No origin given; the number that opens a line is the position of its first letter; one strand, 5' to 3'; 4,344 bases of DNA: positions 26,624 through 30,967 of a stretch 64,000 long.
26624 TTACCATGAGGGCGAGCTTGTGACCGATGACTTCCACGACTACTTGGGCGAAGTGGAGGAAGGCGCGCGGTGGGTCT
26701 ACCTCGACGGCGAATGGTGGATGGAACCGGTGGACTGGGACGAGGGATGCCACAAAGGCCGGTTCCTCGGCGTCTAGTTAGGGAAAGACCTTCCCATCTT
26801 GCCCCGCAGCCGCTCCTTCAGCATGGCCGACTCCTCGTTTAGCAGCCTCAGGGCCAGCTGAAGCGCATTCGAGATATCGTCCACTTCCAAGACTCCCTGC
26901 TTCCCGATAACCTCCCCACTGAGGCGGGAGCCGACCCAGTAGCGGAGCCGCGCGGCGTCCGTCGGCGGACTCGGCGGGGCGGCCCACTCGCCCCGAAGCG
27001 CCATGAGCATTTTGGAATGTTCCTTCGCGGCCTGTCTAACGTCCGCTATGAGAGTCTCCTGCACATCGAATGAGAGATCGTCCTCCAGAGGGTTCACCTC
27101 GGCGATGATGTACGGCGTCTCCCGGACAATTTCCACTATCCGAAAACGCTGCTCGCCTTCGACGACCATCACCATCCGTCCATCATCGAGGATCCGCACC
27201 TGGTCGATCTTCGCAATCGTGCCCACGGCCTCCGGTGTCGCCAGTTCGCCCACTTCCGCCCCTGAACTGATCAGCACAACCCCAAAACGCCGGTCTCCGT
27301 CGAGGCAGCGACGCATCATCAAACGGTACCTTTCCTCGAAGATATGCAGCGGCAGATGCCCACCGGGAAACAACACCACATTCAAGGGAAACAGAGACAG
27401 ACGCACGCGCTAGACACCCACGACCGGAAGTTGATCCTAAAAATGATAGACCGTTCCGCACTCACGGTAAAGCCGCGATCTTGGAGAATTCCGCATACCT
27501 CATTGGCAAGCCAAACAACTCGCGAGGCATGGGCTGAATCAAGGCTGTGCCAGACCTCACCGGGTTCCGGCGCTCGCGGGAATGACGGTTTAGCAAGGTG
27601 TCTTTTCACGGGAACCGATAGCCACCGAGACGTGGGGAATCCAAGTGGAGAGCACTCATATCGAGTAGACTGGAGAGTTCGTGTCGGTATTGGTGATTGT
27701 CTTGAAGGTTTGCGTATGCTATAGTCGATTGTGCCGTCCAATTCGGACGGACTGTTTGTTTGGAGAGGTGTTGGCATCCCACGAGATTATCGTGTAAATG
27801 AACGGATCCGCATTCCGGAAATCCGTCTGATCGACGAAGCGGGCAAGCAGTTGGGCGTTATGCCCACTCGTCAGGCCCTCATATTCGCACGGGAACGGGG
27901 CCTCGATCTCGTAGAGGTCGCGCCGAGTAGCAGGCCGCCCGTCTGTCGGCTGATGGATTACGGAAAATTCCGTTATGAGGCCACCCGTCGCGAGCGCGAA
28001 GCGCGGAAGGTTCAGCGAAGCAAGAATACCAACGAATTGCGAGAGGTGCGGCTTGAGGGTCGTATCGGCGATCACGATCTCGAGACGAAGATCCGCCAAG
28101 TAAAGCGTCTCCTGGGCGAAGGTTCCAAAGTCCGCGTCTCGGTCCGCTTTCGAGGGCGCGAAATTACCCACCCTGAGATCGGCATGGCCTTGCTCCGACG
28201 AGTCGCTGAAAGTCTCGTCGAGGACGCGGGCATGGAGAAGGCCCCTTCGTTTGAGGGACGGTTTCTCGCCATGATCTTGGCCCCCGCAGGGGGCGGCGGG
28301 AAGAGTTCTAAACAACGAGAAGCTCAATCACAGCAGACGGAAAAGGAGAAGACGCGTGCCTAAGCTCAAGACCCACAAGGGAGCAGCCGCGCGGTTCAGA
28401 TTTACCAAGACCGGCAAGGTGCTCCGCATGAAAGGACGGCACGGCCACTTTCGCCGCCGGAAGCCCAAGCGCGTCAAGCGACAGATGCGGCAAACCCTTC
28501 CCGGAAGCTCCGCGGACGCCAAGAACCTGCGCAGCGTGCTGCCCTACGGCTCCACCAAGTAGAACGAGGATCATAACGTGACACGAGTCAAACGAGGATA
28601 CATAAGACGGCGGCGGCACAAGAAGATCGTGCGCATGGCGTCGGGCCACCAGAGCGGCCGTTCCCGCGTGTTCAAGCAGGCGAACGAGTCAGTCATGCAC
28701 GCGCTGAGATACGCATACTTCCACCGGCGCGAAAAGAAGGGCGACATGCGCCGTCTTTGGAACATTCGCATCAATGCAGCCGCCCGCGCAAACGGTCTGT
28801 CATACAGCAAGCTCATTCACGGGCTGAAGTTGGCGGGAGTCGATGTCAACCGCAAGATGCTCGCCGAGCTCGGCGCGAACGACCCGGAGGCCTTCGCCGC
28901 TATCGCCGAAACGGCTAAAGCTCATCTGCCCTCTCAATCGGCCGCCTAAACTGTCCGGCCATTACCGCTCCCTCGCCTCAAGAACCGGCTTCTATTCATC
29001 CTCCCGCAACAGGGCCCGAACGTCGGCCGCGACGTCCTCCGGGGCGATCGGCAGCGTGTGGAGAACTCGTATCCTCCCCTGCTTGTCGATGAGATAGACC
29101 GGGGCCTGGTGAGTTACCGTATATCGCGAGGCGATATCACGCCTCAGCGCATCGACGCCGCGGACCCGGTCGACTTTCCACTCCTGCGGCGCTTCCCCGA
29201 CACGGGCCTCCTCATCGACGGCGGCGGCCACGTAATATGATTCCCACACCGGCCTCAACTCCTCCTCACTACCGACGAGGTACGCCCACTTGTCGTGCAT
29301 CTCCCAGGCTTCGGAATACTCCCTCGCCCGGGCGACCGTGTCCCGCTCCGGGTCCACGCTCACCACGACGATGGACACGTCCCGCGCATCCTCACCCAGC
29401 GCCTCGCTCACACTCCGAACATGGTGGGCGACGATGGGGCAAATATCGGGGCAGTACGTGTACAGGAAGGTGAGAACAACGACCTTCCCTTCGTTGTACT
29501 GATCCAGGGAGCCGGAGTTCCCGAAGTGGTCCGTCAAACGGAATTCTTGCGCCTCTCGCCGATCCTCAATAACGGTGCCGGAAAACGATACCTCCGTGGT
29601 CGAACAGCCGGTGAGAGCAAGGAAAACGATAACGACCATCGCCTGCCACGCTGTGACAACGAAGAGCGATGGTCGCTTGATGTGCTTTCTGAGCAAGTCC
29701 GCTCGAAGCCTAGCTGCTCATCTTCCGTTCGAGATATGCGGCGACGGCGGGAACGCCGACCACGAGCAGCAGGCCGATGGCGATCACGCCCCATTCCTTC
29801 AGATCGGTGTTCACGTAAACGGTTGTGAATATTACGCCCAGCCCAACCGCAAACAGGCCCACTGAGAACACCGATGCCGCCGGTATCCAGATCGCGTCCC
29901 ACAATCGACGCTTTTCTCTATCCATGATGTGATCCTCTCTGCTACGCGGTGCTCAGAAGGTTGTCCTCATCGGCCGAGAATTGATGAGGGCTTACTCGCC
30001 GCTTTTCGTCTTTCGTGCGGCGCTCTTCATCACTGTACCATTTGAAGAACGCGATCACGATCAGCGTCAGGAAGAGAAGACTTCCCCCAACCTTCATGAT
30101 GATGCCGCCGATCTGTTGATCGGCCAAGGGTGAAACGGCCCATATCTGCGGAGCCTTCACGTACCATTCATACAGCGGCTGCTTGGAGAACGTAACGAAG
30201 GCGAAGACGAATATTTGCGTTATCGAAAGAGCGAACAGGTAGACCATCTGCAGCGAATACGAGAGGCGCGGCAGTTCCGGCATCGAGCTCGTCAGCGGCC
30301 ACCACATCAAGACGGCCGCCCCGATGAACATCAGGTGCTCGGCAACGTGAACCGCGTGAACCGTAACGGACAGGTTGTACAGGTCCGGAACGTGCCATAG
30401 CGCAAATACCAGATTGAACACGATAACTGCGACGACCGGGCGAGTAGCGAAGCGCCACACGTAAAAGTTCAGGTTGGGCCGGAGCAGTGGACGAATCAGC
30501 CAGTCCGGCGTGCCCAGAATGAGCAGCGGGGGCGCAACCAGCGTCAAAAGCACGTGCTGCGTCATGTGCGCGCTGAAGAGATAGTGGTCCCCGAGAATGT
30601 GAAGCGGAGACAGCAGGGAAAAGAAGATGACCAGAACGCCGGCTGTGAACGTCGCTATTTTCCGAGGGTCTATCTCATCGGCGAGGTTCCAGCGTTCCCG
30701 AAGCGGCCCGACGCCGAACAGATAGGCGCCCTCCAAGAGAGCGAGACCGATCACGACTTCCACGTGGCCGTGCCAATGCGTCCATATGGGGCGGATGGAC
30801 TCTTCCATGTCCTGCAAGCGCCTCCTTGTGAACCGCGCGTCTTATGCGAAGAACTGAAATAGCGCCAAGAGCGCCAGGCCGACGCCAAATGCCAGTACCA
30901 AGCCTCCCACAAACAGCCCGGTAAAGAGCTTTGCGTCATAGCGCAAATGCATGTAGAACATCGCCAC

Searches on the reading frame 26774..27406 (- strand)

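Call 7: search_protein_families(library=pfam, proteins=[window:26774-27406:-], max_evalue=0.01)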
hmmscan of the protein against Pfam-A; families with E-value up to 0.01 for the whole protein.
window:26774-27406:- (210 aa): 1 family
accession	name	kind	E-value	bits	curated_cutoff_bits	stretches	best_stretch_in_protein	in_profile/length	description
PF02190.22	LON_substr_bdg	-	1.6e-35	123.3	28.7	1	3-190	2-199/200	ATP-dependent protease La (LON) substrate-binding domain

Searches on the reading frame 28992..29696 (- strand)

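Call 52: search_protein_families(library=pfam, proteins=[window:28992-29696:-], max_evalue=0.001)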
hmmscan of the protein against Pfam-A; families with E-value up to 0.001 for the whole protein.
window:28992-29696:- (234 aa): 3 families
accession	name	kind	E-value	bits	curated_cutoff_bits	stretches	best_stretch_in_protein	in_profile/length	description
PF02630.20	SCO1-SenC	-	4e-28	98.5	22.8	1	50-163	2-112/134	SCO1/SenC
PF00578.27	AhpC-TSA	-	2.1e-08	34.6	26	1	47-137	3-82/124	AhpC/TSA family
PF08534.16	Redoxin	-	0.00039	20.7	26.6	0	48-126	5-82/148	Redoxin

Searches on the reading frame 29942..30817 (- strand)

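Call 52: search_protein_families(library=pfam, proteins=[window:29942-30817:-], max_evalue=0.001)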
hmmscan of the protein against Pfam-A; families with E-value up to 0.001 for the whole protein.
window:29942-30817:- (291 aa): 1 family
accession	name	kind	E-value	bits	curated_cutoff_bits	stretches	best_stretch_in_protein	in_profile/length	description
PF09678.15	Caa3_CtaG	-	1.6e-61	208.2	27.7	1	31-262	2-236/237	Cytochrome c oxidase caa3 assembly factor (Caa3_CtaG)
